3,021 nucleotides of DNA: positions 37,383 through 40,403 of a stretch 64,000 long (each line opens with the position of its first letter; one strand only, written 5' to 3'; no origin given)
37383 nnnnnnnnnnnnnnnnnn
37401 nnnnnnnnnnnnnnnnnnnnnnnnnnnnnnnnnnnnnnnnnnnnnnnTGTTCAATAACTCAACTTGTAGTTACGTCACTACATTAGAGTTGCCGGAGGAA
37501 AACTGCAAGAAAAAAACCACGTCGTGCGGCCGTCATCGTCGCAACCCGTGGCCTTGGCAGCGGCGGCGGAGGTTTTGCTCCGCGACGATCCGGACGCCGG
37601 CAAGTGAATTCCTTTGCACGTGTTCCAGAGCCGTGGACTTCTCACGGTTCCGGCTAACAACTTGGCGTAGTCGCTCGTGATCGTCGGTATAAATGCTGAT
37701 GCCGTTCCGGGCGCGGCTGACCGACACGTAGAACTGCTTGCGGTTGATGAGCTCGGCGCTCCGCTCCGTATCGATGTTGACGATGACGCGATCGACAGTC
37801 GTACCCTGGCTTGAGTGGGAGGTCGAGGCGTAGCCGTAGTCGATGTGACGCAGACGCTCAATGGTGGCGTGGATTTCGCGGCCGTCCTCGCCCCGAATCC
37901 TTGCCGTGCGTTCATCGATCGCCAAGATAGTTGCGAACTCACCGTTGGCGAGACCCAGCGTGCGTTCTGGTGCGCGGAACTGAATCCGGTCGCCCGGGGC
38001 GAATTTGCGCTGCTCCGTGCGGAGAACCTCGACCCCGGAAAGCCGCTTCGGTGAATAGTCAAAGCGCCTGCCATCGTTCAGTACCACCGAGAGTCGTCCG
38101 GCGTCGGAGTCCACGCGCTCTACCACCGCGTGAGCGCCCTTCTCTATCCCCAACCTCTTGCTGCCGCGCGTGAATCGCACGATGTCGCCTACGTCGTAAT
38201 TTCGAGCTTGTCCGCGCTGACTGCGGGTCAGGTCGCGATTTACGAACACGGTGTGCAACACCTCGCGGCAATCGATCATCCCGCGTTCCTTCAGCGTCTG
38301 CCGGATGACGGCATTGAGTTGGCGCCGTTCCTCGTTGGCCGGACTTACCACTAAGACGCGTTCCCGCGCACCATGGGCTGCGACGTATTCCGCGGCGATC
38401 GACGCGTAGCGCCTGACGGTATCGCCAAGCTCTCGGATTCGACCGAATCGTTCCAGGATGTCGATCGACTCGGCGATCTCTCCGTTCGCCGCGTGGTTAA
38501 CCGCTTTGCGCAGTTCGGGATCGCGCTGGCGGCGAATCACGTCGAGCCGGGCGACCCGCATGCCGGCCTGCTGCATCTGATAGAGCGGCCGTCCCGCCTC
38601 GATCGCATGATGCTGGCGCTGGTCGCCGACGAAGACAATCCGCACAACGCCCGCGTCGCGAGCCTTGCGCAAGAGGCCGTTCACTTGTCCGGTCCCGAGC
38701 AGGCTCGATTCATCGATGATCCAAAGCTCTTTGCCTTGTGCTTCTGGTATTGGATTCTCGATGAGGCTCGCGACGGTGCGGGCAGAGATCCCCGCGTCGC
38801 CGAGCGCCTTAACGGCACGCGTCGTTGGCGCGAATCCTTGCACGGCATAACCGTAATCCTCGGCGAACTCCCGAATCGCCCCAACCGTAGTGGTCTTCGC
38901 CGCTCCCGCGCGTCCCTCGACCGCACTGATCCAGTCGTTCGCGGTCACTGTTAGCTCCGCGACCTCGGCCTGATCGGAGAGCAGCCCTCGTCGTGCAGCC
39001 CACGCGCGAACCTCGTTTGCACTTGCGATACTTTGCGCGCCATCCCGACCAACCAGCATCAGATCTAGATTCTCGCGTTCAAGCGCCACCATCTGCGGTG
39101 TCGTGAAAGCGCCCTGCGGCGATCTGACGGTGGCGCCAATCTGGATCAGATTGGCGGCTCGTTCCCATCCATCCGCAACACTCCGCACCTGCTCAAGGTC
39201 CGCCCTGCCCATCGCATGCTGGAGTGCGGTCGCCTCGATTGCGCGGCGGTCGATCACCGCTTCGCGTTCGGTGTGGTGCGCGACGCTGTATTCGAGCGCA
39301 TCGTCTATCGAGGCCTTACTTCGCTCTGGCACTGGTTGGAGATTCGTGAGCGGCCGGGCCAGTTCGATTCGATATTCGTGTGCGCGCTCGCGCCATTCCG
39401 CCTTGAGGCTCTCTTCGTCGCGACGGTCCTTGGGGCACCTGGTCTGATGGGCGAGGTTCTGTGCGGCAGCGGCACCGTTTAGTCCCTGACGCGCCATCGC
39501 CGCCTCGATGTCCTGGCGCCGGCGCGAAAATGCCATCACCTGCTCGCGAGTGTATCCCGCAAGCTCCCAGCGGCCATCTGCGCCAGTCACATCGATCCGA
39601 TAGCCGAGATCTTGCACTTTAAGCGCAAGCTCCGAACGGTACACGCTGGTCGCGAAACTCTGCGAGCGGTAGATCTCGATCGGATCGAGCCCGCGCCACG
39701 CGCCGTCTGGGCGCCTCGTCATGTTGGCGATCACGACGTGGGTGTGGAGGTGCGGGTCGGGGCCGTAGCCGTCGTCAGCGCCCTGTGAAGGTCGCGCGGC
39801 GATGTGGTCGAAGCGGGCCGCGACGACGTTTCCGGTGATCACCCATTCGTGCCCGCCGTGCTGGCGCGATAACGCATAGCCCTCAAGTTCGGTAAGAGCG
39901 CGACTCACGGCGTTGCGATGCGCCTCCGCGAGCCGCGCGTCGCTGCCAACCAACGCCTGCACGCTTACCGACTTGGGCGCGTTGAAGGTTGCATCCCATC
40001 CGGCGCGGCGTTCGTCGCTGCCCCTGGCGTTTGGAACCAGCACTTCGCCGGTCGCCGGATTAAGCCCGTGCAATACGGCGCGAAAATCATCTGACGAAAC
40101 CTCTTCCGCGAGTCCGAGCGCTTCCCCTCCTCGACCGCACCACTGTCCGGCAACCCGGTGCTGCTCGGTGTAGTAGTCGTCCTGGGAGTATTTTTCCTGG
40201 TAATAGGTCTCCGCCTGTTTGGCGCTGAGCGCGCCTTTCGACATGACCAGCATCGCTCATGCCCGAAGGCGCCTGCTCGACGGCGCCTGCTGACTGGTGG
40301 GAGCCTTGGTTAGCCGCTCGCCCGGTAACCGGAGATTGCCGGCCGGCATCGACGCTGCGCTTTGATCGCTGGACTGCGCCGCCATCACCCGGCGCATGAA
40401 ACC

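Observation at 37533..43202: Mobilisation genes without a mating-pair apparatus: decayed ICE or integrative mobilizable element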

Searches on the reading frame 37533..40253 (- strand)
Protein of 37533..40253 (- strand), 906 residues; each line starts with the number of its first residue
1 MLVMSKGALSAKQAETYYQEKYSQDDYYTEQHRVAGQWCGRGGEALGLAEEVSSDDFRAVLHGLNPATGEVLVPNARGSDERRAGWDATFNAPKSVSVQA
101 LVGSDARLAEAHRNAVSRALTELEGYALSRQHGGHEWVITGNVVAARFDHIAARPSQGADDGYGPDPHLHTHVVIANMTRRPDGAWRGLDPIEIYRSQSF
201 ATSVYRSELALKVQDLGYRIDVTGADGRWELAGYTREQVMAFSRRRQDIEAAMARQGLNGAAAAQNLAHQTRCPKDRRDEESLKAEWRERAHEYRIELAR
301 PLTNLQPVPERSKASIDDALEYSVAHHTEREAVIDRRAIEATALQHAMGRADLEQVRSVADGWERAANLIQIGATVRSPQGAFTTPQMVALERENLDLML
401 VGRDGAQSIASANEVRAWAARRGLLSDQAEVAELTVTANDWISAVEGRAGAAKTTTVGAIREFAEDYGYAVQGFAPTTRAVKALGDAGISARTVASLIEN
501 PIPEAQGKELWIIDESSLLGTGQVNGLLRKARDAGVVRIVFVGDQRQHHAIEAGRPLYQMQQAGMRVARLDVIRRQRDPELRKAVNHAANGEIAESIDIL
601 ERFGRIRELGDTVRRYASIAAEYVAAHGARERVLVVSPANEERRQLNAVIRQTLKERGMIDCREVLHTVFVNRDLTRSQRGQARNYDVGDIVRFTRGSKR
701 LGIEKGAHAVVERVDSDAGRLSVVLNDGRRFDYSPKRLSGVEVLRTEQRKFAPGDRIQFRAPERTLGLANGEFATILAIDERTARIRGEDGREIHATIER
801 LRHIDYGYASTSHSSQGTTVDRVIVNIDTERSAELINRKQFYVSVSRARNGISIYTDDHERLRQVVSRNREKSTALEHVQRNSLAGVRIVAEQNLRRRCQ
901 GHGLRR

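Call 4: search_protein_families(library=pfam, proteins=[window:37533-40253:-], max_evalue=0.01)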
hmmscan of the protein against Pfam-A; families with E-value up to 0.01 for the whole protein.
window:37533-40253:- (906 aa): 7 families
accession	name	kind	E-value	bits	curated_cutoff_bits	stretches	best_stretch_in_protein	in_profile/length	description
PF08751.17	TrwC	-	2.5e-82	277.2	25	1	11-293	1-285/286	TrwC relaxase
PF13604.12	AAA_30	-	4.5e-47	160.7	27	1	426-609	4-189/191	AAA domain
PF01443.25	Viral_helicase1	-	4.8e-11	43.3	21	1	796-856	170-228/228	Viral superfamily 1 RNA helicase core domain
PF22232.2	TraI_hel_assoc_N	-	3.8e-10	40.7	27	1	447-540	1-96/99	TraI helicase-associated ssDNA bd, N-terminal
PF13245.12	AAA_19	-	8.5e-09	36.1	25.1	1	438-548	9-129/134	AAA domain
PF13538.12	UvrD_C_2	-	5.4e-07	29.8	27.4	1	806-850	1-47/52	UvrD-like helicase C-terminal domain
PF18272.6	ssDNA_TraI_N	-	0.0033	17.8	26.4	1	612-660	2-50/53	single-stranded DNA binding TraI N-terminal subdomain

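Call 63: search_solved_structures(query=window:37533-40253:-, max_evalue=0.00001)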
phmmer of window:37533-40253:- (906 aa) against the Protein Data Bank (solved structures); distinct sequences matched with E-value up to 0.00001: 14.
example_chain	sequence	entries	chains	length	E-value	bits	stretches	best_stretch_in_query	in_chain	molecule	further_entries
9f0x_H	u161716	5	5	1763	1.8e-62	214.8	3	11-295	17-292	Multifunctional conjugation protein TraI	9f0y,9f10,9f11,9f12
5n8o_A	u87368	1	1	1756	7.2e-61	209.5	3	10-294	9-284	DNA helicase I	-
1omh_A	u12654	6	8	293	1.2e-47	165.8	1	13-297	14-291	trwC protein | TrwC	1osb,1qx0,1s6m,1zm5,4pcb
2cdm_A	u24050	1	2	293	2.5e-47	164.7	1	14-297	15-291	TRWC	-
3l57_A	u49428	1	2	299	2.2e-41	145.1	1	17-296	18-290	Mobilization protein TraI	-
3l6t_A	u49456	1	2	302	2.3e-41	145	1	17-296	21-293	Mobilization protein TraI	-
8a1b_A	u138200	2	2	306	2.3e-41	145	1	17-296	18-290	TraI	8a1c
9f0z_H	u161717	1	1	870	5.7e-38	133.8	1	11-295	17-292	Multifunctional conjugation protein TraI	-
1p4d_A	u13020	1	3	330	8.6e-38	133.2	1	10-294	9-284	TraI protein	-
2q7t_A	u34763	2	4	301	1.3e-37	132.6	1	12-294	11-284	Protein traI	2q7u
2a0i_A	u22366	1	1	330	2.1e-37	131.9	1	12-294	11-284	TraI protein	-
3e1s_A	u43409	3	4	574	5.1e-14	54.6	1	415-592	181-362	Exodeoxyribonuclease V, subunit RecD | Exodeoxyribonuclease V, subunit RecD, putative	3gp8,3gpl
1w36_D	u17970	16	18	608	1.5e-06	29.9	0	751-872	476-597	EXODEOXYRIBONUCLEASE V ALPHA CHAIN | RecBCD enzyme subunit RecD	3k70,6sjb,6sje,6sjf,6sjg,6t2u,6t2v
5ld2_D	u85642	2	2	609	1.5e-06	29.8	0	751-872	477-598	RecBCD enzyme subunit RecD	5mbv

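Call 85: search_dna_similar(query=window:37533-40253:-, collection=plasmids, mode=protein, max_rows=8)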
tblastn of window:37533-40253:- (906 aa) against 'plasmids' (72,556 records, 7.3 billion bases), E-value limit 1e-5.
The search stops at 5000 records and this limit was reached: more records match than are counted here, and every count below describes the 5000 best-scoring records only.
Records with a match: at least 5000; places in all: 8169; records where one place covers at least 80% of the query: 1897.
Best place of each record, by identity: <60% 5000.
By first word of the organism name: Escherichia 2467; Klebsiella 566; Salmonella 371; Enterobacter 258; Acinetobacter 248; Xanthomonas 134; Burkholderia 128; Shigella 112; Citrobacter 103; Pseudomonas 82; and 100 more.
By predicted mobility (MOB-suite, as given by PLSDB): conjugative 4607; non-mobilizable 212; mobilizable 181.
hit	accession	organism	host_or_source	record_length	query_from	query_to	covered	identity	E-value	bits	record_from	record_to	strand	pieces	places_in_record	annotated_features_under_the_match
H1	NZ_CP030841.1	Acidisarcina polymorpha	cell culture,pine forest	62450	1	885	98%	39.2%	2e-156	516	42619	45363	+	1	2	mobF: MobF family relaxase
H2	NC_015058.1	Granulicella tundricola MP5ACTX9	-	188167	1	880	97%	38.3%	7e-157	518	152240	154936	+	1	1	mobF: MobF family relaxase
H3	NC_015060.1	Granulicella tundricola MP5ACTX9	-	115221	1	877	97%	38.1%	6e-161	641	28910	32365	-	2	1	mobF: MobF family relaxase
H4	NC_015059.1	Granulicella tundricola MP5ACTX9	-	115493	1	868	96%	38.4%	6e-151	500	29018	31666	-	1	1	mobF: MobF family relaxase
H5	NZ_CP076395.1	Sphingopyxis indica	Single cell,HCH dumpsite soil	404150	1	862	95%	35.0%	1e-97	344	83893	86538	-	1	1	mobF: MobF family relaxase | type IV secretion system DNA-binding domain-containing protein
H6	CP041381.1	Xanthomonas phaseoli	Anthurium,cell culture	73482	17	879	94%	35.6%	2e-72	426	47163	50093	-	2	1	conjugative relaxase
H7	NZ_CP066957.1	Xanthomonas campestris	Thlaspi arvense,Cell Culture,leaf tissue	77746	17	877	93%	35.5%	6e-69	420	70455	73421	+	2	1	mobF: MobF family relaxase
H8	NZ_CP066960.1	Xanthomonas campestris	Sinapis arvensis,Cell Culture,leaf ...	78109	17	877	93%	35.5%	6e-69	420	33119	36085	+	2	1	mobF: MobF family relaxase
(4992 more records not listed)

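Call 86: get_annotated_region(hit=H1, flank=14000)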
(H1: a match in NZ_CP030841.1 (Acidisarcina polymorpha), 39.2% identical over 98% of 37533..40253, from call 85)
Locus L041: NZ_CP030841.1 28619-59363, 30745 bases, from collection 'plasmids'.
description: Acidisarcina polymorpha strain SBC82 plasmid pACPOL1, complete sequence
organism: Acidisarcina polymorpha (NCBI taxid 2211140)
taxonomy: Bacteria; Acidobacteriota; Terriglobia; Terriglobales; Acidobacteriaceae; Acidisarcina; Acidisarcina polymorpha
host: -; source: cell culture,pine forest; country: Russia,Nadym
typing (MOB-suite, as given by PLSDB): non-mobilizable
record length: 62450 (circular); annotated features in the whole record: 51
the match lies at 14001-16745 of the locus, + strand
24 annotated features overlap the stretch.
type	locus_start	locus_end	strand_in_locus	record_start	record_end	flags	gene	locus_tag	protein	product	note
CDS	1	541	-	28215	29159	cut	-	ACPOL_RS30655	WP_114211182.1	DUF3991 and TOPRIM domain-containing protein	GO:0006260 - DNA replication [Evidence IEA]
CDS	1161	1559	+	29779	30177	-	-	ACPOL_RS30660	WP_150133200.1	hypothetical protein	-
CDS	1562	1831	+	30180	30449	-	-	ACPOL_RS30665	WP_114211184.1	VirB3 family type IV secretion system protein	-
CDS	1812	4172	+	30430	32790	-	-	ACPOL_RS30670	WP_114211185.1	VirB4 family type IV secretion system protein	-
CDS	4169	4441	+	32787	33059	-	-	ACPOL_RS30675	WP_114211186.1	hypothetical protein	-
CDS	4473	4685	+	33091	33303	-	-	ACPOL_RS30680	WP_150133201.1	hypothetical protein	-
CDS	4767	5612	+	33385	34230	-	-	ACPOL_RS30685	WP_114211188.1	TrbG/VirB9 family P-type conjugative transfer protein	-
CDS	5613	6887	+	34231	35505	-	-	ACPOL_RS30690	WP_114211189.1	TrbI/VirB10 family protein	-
CDS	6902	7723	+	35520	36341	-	-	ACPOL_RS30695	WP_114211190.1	hypothetical protein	-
CDS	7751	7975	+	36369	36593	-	-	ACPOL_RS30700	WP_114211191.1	hypothetical protein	-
CDS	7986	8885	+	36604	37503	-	-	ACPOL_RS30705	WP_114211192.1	hypothetical protein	-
CDS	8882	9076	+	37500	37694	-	-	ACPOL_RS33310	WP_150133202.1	hypothetical protein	-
CDS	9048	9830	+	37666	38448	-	-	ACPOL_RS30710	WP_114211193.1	VirB8/TrbF family protein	-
CDS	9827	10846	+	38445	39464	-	-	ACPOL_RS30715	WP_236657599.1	ATPase, T2SS/T4P/T4SS family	-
CDS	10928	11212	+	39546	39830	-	-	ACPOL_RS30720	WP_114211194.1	hypothetical protein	-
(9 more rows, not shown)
